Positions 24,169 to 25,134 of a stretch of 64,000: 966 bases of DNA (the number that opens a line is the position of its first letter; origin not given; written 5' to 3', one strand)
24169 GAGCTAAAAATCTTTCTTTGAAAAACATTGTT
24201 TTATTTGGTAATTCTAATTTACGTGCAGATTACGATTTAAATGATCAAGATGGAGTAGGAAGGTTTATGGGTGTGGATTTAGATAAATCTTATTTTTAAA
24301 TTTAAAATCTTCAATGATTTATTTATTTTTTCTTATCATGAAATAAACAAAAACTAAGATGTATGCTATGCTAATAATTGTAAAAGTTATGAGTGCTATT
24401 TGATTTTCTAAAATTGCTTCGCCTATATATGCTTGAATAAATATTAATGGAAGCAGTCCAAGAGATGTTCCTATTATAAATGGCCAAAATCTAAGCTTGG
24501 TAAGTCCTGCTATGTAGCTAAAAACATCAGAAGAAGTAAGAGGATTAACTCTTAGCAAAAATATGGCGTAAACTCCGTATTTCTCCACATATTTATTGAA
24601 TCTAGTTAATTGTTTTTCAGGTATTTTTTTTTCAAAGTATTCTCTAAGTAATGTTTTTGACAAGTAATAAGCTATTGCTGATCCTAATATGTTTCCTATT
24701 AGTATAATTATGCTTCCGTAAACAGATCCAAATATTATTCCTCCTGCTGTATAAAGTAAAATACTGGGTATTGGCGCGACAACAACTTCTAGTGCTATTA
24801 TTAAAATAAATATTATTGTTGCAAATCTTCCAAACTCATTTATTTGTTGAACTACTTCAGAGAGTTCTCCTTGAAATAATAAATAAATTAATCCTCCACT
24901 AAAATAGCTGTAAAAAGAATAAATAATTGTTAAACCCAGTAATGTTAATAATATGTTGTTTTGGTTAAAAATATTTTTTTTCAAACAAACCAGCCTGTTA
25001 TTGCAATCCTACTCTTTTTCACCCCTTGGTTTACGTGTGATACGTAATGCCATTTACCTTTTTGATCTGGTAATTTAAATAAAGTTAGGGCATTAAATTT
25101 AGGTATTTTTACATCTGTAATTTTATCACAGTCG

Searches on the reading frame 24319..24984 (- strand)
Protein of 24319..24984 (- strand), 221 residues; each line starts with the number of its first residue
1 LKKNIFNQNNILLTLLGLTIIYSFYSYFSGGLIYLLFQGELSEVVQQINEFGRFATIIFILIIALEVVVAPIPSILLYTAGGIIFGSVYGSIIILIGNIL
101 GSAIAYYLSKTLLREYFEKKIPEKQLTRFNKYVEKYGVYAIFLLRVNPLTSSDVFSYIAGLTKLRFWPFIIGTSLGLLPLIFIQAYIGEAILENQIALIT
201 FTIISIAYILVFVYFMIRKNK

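Call 42: search_protein_families(library=pfam, proteins=[window:24319-24984:-], max_evalue=0.01)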
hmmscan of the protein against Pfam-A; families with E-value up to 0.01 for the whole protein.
window:24319-24984:- (221 aa): 1 family
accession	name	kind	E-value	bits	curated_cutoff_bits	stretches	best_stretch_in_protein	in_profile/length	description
PF09335.16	VTT_dom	-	1.8e-26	93.4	33.9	1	72-189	1-122/123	VTT domain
